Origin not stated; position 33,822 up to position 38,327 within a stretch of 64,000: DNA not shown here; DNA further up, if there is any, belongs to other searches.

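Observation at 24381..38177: Operon of four mosaic tandem secreted ~800-aa paralogues plus a 1401-aa Ig/PKD-like secreted protein, carried as ICE cargo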

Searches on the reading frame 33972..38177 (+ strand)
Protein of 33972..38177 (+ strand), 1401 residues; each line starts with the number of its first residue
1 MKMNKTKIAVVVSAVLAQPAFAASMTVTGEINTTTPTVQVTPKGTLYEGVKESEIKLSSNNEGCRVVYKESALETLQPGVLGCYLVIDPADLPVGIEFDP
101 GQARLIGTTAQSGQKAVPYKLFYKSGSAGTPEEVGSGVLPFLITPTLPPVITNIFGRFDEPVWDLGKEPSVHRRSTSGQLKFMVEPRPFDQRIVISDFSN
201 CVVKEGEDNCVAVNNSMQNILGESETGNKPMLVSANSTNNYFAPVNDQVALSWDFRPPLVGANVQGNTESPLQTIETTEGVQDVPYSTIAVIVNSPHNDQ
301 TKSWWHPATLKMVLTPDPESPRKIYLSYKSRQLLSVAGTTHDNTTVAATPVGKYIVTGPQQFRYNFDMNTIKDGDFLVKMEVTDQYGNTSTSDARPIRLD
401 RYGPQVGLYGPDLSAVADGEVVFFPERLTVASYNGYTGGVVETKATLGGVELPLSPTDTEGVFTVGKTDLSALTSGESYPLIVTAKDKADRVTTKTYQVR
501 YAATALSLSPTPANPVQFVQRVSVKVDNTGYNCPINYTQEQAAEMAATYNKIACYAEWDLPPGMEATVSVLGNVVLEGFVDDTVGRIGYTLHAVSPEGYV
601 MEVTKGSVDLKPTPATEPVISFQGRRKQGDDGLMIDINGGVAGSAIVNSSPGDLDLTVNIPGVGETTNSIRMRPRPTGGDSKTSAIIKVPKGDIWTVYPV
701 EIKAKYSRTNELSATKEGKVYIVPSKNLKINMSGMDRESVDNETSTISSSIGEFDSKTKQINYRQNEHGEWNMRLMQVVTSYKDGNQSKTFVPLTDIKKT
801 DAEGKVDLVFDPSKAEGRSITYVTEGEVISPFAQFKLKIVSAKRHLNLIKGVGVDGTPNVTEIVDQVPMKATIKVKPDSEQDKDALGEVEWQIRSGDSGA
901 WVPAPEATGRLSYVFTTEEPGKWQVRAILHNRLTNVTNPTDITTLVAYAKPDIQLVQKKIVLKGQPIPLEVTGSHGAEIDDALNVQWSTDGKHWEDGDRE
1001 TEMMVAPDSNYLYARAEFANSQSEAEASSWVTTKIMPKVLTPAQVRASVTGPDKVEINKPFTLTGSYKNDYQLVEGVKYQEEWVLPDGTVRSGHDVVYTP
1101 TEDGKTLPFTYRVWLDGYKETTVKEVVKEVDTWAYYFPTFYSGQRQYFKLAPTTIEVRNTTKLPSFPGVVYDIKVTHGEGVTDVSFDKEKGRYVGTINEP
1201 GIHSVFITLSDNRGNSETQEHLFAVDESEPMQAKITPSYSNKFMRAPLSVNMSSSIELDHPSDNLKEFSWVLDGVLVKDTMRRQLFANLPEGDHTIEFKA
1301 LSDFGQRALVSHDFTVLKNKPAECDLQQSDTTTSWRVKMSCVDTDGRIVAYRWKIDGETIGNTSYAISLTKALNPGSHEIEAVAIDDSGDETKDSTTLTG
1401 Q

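Call 5: search_protein_families(library=pfam, proteins=[window:33972-38177:+], max_evalue=0.1)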
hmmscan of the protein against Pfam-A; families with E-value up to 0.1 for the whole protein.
window:33972-38177:+ (1401 aa): 6 families
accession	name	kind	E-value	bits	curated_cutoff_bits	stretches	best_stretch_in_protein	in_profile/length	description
PF19077.6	Big_13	-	8e-07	29.9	27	1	352-400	52-101/102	Bacterial Ig-like domain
PF13750.12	Big_3_3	-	2.7e-06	27.6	27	1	361-503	2-148/157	Bacterial Ig-like domain (group 3)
PF00801.26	PKD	-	4.8e-06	26.9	23.5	0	1339-1396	23-77/80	PKD domain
PF06832.18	BiPBP_C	-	9.8e-06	25.8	26.8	0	1350-1392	45-86/90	Penicillin-Binding Protein C-terminus Family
PF07495.19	Y_Y_Y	-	6.3e-05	23.2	26.6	0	1344-1399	3-61/65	Y_Y_Y domain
PF01274.28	MS_TIM-barrel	-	0.079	12.4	26.4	0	869-918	169-222/248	Malate synthase, TIM barrel domain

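Call 6: search_protein_families(library=ncbifam, proteins=[window:33972-38177:+], max_evalue=0.1)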
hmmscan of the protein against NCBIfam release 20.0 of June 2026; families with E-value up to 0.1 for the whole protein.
window:33972-38177:+ (1401 aa): 3 families
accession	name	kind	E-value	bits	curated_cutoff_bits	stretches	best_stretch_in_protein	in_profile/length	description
NF033510.3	Ca_tandemer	repeat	0.0022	18.3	50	0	316-390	15-96/96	Ca2+-stabilized repeat-containing adhesin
NF033707.1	T9SS_sortase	equivalog_domain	0.0053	14.4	420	0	1199-1243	962-1006/1095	type IX secretion system sortase PorU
NF047414.1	BRANT_His_rich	hypoth_equivalog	0.056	14.5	44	0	9-43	8-41/62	His-rich protein BRANT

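Call 29: search_dna_similar(query=window:33972-38177:+, collection=plasmids, mode=protein, max_rows=40, rows=spread)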
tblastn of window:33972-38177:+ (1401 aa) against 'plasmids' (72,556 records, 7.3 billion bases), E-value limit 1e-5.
Records with a match: 2966; places in all: 3040; records where one place covers at least 80% of the query: 1991.
Best place of each record, by identity: >=99% 3; 60-80% 3; <60% 2960.
By first word of the organism name: Klebsiella 918; Escherichia 673; Salmonella 546; Enterobacter 329; Citrobacter 137; Vibrio 67; Providencia 51; Raoultella 29; Pseudomonas 29; Aeromonas 28; and 39 more.
By predicted mobility (MOB-suite, as given by PLSDB): conjugative 2704; non-mobilizable 230; mobilizable 32.
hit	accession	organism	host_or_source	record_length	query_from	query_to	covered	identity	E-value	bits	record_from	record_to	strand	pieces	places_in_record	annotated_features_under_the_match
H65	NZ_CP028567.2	Aeromonas hydrophila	Pure Culture,Sewage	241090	1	1401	100%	100.0%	0e+0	2851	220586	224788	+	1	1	Ig-like domain-containing protein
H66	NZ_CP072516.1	Klebsiella quasipneumoniae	swine,genomic assembly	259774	2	1398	100%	27.5%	2e-134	467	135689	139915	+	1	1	Ig-like domain-containing protein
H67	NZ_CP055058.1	Klebsiella pneumoniae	Shek Wu Hui WWTPs_4 WWTPs effluent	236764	2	1398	100%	27.5%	2e-134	467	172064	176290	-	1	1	Ig-like domain-containing protein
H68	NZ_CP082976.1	Klebsiella pneumoniae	Homo sapiens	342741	2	1398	100%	27.5%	2e-134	467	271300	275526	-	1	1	Ig-like domain-containing protein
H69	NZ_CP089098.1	Klebsiella pneumoniae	tissue sample,hospital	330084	2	1398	100%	27.5%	3e-134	466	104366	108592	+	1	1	Ig-like domain-containing protein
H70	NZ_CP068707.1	Escherichia coli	whole organism,conjugation assay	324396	2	1398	100%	27.4%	3e-134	466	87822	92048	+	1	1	Ig-like domain-containing protein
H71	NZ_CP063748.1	Klebsiella pneumoniae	Homo sapiens,sputum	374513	2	1398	100%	27.3%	1e-132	462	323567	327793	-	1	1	Ig-like domain-containing protein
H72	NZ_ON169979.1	Klebsiella variicola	-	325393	2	1398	100%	27.2%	1e-132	462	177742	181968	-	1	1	Ig-like domain-containing protein | hypothetical protein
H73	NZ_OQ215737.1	Klebsiella pneumoniae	-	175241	3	1400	100%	26.8%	3e-125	439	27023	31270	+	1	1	rsp: IncHI-type conjugal transfer protein RSP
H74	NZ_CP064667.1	Salmonella sp. SJTUF14154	Chicken meat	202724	3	1400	100%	26.8%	4e-125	439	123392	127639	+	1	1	rsp: IncHI-type conjugal transfer protein RSP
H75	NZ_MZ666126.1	Salmonella enterica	-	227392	3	1400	100%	26.8%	4e-125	439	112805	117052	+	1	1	rsp: IncHI-type conjugal transfer protein RSP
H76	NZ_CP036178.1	Escherichia coli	Homo sapiens,Pure culture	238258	3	1400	100%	26.8%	4e-125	439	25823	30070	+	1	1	rsp: IncHI-type conjugal transfer protein RSP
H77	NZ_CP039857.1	Salmonella enterica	Homo sapiens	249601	3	1400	100%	26.8%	4e-125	439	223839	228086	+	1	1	rsp: IncHI-type conjugal transfer protein RSP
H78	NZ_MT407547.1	Escherichia coli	-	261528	3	1400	100%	26.8%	4e-125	439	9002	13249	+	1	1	rsp: IncHI-type conjugal transfer protein RSP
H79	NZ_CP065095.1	Salmonella enterica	Homo sapiens,cell culture,stool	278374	3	1400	100%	26.8%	4e-125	439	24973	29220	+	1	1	rsp: IncHI-type conjugal transfer protein RSP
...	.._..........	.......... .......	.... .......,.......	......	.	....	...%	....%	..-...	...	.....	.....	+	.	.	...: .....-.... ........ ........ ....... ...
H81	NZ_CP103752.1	Enterobacter asburiae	Homo sapiens,blood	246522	3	1400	100%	26.7%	1e-124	437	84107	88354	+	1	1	rsp: IncHI-type conjugal transfer protein RSP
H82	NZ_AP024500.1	Enterobacter asburiae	Felis catus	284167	3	1400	100%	26.7%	1e-124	437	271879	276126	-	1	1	rsp: IncHI-type conjugal transfer protein RSP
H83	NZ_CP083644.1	Enterobacter bugandensis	-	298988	3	1400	100%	26.7%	1e-124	437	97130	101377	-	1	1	rsp: IncHI-type conjugal transfer protein RSP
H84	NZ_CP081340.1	Klebsiella pneumoniae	Homo sapiens,Plasmid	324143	3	1400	100%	26.7%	1e-124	437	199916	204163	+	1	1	rsp: IncHI-type conjugal transfer protein RSP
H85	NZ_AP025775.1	Enterobacter hormaechei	Homo sapiens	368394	3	1400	100%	26.7%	1e-124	437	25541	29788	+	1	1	rsp: IncHI-type conjugal transfer protein RSP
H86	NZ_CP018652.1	Salmonella enterica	human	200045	22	1400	98%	27.1%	1e-121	428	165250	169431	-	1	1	rsp: IncHI-type conjugal transfer protein RSP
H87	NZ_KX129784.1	Escherichia coli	-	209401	22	1400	98%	27.0%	2e-120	425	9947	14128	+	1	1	rsp: IncHI-type conjugal transfer protein RSP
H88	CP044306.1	Escherichia coli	Chicken meat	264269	3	1400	100%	26.6%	6e-123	432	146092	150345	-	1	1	hypothetical protein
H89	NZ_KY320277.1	Leclercia adecarboxylata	-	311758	22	1400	98%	26.9%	1e-118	419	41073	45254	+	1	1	rsp: IncHI-type conjugal transfer protein RSP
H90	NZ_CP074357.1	Escherichia coli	bovine,whole organism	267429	3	1400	97%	26.8%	2e-106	436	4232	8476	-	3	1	none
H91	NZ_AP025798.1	Enterobacter hormaechei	Homo sapiens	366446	199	1400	86%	27.4%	2e-112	401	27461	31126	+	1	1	none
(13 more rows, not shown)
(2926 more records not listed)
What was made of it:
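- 33972..38177 (+): g5: RSP-like protein (1401 aa). tblastn: 26.8% identity over residues 3-1400, E 4e-125, to genes annotated 'rsp: IncHI-type conjugal transfer protein RSP' (call 29).
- On RSP (IncHI-type conjugal transfer protein): tblastn: residues 3-1400, 26.8% identity, E 4e-125 (call 29).
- g5 versus annotated RSP: full length, E 4e-125 (call 29).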

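Call 46: search_solved_structures(query=window:33972-38177:+, max_evalue=1)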
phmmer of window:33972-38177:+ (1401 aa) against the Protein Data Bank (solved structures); distinct sequences matched with E-value up to 1: 3.
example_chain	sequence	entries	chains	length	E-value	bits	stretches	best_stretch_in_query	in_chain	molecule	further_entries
3pe9_A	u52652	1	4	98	0.083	13.6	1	1337-1396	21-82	Fibronectin(III)-like module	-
3pdd_A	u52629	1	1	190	0.31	11.7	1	1337-1395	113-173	Glycoside hydrolase, family 9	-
2otp_A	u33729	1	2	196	0.5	11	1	893-971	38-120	Leukocyte immunoglobulin-like receptor subfamily A member 2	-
